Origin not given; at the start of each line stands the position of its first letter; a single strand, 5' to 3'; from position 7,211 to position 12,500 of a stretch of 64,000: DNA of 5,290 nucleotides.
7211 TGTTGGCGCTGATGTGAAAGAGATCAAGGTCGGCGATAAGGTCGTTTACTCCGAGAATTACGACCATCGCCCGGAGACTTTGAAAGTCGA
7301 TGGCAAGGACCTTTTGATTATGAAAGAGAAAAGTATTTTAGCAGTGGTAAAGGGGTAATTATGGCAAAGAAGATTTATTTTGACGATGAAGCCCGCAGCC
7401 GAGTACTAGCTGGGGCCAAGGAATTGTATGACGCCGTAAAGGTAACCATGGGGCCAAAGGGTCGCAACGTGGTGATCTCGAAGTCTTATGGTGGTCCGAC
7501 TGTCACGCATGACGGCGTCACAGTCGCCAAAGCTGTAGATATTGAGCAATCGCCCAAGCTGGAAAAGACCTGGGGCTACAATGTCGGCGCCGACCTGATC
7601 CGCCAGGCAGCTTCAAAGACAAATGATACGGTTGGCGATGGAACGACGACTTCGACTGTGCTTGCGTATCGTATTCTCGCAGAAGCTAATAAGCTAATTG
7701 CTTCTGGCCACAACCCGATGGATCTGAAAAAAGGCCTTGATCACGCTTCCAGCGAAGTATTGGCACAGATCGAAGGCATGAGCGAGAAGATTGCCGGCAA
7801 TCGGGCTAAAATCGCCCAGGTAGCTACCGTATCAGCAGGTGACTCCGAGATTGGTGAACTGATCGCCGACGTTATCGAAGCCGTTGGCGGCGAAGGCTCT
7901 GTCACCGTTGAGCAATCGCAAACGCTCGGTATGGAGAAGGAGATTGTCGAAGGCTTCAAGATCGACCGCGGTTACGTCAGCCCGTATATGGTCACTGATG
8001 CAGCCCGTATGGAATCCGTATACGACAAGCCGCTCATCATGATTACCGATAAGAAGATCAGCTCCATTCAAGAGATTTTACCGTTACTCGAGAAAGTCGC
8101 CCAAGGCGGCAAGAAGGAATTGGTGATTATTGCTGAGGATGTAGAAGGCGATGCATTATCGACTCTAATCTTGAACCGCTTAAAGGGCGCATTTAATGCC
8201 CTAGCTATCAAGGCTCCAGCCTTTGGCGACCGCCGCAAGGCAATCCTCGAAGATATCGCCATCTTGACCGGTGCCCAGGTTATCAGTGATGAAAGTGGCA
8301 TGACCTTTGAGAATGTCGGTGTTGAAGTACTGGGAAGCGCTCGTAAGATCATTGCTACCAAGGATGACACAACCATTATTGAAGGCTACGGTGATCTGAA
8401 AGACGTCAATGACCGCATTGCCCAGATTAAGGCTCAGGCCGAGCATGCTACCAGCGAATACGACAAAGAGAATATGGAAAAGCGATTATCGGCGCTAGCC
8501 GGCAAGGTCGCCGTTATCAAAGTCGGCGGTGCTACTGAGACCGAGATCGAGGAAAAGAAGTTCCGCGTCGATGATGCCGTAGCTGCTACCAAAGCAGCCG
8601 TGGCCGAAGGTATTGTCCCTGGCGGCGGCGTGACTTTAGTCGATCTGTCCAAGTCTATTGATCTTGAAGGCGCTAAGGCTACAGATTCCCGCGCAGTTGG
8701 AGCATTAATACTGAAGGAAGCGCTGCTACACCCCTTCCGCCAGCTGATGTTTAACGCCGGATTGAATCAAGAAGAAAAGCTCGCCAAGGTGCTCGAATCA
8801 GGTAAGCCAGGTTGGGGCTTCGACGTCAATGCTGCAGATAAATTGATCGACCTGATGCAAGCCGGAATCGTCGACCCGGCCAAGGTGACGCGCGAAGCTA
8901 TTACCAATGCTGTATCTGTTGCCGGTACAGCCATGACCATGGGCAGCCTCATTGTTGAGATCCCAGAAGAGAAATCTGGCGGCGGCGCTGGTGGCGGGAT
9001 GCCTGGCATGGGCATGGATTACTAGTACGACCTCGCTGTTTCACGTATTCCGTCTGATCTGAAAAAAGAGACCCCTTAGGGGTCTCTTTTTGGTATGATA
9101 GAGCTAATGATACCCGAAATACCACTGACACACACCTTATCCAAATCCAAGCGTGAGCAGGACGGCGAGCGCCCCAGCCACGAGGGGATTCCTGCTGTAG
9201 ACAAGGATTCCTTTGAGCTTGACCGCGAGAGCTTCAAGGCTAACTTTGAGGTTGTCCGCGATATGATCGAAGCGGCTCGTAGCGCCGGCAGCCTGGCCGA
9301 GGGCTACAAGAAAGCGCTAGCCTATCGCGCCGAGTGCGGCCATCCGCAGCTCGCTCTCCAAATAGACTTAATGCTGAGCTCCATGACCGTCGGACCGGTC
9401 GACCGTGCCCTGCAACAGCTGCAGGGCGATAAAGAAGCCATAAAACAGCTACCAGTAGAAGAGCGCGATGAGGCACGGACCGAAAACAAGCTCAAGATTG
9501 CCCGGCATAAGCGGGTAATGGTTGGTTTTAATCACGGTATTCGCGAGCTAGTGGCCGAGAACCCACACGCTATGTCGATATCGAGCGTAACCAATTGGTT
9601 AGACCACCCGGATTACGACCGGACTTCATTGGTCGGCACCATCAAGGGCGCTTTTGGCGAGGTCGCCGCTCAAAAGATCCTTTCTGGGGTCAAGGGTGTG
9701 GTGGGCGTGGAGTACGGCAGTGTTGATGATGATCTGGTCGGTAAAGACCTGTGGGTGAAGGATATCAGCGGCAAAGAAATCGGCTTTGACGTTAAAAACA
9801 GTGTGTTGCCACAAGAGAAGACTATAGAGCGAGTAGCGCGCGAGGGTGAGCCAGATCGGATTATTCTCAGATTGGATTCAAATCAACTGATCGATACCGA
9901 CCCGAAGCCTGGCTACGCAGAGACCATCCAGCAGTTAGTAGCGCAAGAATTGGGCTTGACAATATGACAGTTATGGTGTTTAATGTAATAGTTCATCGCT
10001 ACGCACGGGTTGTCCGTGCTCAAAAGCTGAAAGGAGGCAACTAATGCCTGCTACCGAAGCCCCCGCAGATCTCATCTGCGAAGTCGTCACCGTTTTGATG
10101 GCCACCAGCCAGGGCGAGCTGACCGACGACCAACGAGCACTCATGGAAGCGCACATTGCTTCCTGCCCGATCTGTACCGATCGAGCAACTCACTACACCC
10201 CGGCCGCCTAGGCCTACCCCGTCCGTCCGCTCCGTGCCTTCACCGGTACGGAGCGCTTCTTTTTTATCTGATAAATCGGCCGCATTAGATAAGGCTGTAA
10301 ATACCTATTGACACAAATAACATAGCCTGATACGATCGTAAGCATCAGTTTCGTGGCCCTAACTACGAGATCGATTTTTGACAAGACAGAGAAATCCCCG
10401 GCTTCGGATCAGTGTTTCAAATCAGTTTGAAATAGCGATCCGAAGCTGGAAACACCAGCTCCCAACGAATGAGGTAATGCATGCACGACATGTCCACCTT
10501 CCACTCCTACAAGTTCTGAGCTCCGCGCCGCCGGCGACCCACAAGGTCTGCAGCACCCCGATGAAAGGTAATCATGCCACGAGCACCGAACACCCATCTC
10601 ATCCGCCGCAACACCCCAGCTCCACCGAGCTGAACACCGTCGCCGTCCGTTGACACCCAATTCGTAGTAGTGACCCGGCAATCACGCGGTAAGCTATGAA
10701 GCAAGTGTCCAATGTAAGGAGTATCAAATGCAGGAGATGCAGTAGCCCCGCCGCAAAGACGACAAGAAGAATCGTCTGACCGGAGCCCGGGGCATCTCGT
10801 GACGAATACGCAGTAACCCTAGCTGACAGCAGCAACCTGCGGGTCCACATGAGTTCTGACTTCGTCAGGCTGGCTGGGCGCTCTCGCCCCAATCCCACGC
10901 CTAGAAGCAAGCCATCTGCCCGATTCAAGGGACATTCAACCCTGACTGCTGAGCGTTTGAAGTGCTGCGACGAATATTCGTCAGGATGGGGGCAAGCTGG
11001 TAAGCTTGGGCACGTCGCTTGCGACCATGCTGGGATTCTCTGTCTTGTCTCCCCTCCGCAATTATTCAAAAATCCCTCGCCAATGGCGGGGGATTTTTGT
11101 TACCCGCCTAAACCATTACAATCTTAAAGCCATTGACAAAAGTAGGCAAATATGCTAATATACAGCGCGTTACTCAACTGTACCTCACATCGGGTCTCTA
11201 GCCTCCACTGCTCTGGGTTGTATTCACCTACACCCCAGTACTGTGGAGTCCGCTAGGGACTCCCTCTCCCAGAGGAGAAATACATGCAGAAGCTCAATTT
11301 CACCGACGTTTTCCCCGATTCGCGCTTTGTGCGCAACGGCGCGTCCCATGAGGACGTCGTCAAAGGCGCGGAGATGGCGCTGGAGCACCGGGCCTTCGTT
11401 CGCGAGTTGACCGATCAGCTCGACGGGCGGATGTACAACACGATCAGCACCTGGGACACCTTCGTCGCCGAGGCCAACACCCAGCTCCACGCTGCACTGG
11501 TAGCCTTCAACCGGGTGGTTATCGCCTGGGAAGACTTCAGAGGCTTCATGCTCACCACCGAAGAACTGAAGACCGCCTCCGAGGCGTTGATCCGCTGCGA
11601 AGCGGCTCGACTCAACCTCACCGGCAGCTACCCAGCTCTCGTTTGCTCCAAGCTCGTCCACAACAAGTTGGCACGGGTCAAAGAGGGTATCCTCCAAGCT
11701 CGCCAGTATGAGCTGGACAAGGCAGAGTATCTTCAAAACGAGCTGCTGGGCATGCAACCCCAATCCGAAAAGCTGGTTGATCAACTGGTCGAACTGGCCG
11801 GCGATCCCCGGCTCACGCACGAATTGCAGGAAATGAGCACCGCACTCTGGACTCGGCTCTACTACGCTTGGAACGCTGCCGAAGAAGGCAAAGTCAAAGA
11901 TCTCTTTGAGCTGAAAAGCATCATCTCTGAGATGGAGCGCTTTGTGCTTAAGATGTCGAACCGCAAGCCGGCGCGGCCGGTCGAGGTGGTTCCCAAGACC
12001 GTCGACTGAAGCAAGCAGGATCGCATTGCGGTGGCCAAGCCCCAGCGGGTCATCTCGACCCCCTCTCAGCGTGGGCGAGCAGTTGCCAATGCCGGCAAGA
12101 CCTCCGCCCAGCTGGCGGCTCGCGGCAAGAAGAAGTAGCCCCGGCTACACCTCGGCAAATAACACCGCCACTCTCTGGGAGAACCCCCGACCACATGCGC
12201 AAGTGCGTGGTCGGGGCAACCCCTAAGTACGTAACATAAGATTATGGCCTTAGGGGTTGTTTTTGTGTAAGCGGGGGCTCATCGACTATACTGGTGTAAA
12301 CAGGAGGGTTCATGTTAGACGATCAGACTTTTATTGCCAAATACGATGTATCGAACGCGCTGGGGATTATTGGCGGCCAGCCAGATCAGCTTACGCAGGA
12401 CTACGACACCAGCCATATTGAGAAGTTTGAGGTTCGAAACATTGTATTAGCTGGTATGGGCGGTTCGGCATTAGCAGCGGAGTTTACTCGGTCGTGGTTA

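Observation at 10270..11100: Second large non-coding transcription unit (~760 nt) downstream of a ZAS-like zinc peptide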

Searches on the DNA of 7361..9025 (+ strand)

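Call 44: search_rna_families(sources=[L081, L082], threshold=evalue, max_evalue=1)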
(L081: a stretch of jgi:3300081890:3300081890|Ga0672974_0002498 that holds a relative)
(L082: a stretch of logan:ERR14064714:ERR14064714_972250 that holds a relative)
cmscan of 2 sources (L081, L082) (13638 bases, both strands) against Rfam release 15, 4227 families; matches with E-value up to 1: 2.
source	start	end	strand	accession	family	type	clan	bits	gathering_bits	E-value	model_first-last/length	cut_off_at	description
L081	4722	4756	+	RF03366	mir-3122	Gene; miRNA;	-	25.1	92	0.72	20-54/73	no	mir-3122 microRNA precursor family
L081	9272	9337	+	RF01768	flavi_FSE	Cis-reg; frameshift_element;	-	23.6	43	0.097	1-62/62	no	ribosomal frameshift site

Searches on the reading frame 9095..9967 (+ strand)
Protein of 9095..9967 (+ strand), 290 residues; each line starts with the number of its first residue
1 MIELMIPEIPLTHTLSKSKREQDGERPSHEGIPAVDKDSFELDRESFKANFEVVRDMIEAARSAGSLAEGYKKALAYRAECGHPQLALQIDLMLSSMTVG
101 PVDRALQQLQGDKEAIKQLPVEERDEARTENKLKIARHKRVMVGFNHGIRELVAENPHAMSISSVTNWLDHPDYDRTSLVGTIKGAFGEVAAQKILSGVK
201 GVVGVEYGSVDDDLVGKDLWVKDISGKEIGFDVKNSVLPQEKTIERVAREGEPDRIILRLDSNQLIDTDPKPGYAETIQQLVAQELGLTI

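Call 16: search_protein_families(library=pfam, proteins=[window:9095-9967:+], max_evalue=1)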
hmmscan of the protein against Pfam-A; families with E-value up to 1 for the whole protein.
window:9095-9967:+ (290 aa): 0 families

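Call 17: search_protein_families(library=phrogs, proteins=[window:9095-9967:+], max_evalue=1)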
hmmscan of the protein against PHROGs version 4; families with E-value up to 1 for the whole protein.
window:9095-9967:+ (290 aa): 1 family
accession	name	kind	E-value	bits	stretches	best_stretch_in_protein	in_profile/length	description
phrog_32974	-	unknown function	0.014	15.7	1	240-279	73-110/306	-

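Call 50: search_protein_families(library=padloc, proteins=[window:9095-9967:+], max_evalue=1)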
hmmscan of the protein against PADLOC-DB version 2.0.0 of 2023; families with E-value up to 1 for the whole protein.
window:9095-9967:+ (290 aa): 0 families

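Call 78: search_solved_structures(query=A5, max_evalue=1)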
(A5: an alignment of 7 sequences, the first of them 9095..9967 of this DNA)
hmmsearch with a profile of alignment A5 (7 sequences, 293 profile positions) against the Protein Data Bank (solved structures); distinct sequences matched with E-value up to 1: 0.

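Call 79: search_protein_families(library=ncbifam, proteins=[window:9095-9967:+], max_evalue=1)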
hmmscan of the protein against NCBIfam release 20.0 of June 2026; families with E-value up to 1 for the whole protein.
window:9095-9967:+ (290 aa): 0 families

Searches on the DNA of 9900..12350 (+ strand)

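Call 4: search_rna_families(source=window, start=9900, end=12350, threshold=evalue, max_evalue=10, show_alignments=3)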
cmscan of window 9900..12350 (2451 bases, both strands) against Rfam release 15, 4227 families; matches with E-value up to 10: 4.
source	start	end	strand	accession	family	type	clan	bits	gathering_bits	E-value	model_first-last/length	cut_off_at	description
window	10982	11099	+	RF00512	Leu_leader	Cis-reg; leader;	-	20.1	50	0.49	1-148/148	no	Leucine operon leader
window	10393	10454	-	RF01000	mir-580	Gene; miRNA;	-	18.3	83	3.4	1-93/93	no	mir-580 microRNA precursor family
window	10230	10270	+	RF02401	ClpQY_promoter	Cis-reg;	-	15.1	42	3.8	1-36/57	no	ClpQY promoter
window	12122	12203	-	RF02171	RFPL3-AS1_1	Gene; lncRNA;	-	15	70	1.5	1-88/88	no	RFPL3 antisense RNA 1 conserved region 1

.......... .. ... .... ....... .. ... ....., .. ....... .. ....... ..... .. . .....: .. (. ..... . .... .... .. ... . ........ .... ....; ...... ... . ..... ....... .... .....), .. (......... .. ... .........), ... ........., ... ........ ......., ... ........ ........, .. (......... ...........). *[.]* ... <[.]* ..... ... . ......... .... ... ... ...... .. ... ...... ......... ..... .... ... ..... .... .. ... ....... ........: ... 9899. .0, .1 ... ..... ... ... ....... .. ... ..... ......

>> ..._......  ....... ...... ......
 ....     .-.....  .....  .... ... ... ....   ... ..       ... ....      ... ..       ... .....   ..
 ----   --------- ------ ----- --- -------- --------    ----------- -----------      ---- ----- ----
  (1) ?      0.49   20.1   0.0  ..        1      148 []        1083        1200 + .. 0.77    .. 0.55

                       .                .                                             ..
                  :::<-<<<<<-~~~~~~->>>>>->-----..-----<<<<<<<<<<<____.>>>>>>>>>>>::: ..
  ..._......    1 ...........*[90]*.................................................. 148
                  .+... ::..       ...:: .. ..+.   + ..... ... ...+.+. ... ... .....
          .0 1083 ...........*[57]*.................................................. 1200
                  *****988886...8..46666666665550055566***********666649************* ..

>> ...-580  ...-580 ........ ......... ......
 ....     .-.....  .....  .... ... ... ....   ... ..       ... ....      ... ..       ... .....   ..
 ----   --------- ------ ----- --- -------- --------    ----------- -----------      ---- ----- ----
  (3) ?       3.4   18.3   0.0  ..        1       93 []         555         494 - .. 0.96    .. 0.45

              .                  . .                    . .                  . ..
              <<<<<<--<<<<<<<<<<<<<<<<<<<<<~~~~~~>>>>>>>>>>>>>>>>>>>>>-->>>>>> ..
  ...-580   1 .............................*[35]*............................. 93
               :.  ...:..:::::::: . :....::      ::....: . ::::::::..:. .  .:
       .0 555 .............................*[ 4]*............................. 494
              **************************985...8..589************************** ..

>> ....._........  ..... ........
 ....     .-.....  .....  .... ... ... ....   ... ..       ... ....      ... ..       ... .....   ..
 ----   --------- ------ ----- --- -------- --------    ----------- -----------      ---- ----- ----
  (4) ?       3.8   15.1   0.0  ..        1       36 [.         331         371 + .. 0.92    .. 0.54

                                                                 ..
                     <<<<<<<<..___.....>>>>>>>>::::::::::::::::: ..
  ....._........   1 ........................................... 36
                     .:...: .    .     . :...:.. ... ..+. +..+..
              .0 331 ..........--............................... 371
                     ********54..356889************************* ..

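Call 84: search_dna_similar(query=window:10340-11100:+, collection=phages, mode=distant, max_evalue=0.01, max_rows=10)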
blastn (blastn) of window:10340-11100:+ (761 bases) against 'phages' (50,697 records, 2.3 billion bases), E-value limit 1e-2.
No match.

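Call 85: search_dna_similar(query=window:10340-11100:+, collection=plasmids, mode=distant, max_evalue=0.01, max_rows=10)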
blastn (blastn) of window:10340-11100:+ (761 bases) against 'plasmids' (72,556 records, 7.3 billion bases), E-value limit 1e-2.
No match.

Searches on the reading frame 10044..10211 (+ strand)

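Call 16: search_protein_families(library=pfam, proteins=[window:10044-10211:+], max_evalue=1)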
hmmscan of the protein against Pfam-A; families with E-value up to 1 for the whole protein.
window:10044-10211:+ (55 aa): 1 family
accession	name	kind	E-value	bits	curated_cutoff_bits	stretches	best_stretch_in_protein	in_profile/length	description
PF13490.11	zf-HC2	-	8.9e-06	26.1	22.2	1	24-44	14-34/35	Putative zinc-finger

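Call 17: search_protein_families(library=phrogs, proteins=[window:10044-10211:+], max_evalue=1)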
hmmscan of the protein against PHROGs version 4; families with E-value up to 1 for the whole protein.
window:10044-10211:+ (55 aa): 0 families

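Call 50: search_protein_families(library=padloc, proteins=[window:10044-10211:+], max_evalue=1)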
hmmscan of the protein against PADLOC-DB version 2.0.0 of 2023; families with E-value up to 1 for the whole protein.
window:10044-10211:+ (55 aa): 0 families

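Call 79: search_protein_families(library=ncbifam, proteins=[window:10044-10211:+], max_evalue=1)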
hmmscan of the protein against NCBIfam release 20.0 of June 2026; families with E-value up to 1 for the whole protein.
window:10044-10211:+ (55 aa): 4 families
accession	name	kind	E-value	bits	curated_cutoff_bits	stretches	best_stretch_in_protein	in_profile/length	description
TIGR03988.1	antisig_RsrA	equivalog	0.0016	18.5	62.5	1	13-47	4-38/77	mycothiol system anti-sigma-R factor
TIGR02451.1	anti_sig_ChrR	subfamily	0.026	14.3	124.5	1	17-51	7-41/216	ChrR family anti-sigma-E factor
NF052375.1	antisigma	equivalog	0.037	14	100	1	24-51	8-35/217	anti-sigma factor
NF052368.1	antisigmaE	subfamily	0.051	13.4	50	1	12-45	4-38/48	anti-sigma factor family protein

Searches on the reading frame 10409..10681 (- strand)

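Call 16: search_protein_families(library=pfam, proteins=[window:10409-10681:-], max_evalue=1)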
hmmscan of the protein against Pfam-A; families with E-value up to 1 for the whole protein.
window:10409-10681:- (90 aa): 1 family
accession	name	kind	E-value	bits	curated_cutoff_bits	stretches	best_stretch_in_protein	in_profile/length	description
PF10218.14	SPRING1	-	0.027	15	22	1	23-45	14-36/131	SREBP regulating gene protein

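Call 17: search_protein_families(library=phrogs, proteins=[window:10409-10681:-], max_evalue=1)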
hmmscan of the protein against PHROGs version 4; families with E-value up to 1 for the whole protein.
window:10409-10681:- (90 aa): 0 families

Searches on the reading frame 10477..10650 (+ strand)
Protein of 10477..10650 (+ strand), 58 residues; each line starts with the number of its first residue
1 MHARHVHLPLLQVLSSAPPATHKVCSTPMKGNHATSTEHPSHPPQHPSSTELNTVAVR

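Call 74: search_protein_representatives(protein=window:10477-10650:+)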
Query: 58 residues. Proteins with E-value up to 0.001 (for the whole library): 2; up to 1e-10: 0; up to 1e-30: 0. The best 2 are listed.
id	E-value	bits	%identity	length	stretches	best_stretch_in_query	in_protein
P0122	1.7e-10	56.4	34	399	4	4-52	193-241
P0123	1.7e-06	43.9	47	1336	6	32-56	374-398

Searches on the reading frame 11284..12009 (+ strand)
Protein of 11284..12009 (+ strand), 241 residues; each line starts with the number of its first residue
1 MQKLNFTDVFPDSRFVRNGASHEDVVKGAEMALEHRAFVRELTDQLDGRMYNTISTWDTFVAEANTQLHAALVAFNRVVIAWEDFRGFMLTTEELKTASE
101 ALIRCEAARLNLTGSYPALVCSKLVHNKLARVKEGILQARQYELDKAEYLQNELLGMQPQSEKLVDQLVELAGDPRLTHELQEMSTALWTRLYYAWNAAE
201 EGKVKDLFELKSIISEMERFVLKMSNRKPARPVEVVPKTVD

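Call 9: find_encoding_contigs(protein=window:11284-12009:+, flank=10000, max_places=10)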
Protein window:11284-12009:+ (241 aa): no gene with exactly this product is on record in the collection.

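Call 16: search_protein_families(library=pfam, proteins=[window:11284-12009:+], max_evalue=1)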
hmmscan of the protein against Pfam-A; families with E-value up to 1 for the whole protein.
window:11284-12009:+ (241 aa): 0 families

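Call 17: search_protein_families(library=phrogs, proteins=[window:11284-12009:+], max_evalue=1)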
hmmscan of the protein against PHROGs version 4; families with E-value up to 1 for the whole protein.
window:11284-12009:+ (241 aa): 0 families

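Call 22: find_homologous_proteins(query=window:11284-12009:+)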
Query window:11284-12009:+ (241 aa): 1 proteins with E <= 0.001 among 616 candidates.
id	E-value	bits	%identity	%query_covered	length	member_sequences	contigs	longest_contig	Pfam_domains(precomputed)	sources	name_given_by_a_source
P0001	1.4e-154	530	100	100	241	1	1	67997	-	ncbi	-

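Call 50: search_protein_families(library=padloc, proteins=[window:11284-12009:+], max_evalue=1)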
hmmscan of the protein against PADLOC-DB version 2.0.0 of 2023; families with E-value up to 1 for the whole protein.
window:11284-12009:+ (241 aa): 0 families

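Call 79: search_protein_families(library=ncbifam, proteins=[window:11284-12009:+], max_evalue=1)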
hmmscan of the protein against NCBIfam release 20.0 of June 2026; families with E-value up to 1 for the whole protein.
window:11284-12009:+ (241 aa): 1 family
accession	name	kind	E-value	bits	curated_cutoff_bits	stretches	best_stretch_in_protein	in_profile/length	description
NF002534.0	PRK02048.1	equivalog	0.049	12.3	886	1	42-151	362-466/613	4-hydroxy-3-methylbut-2-en-1-yl diphosphate synthase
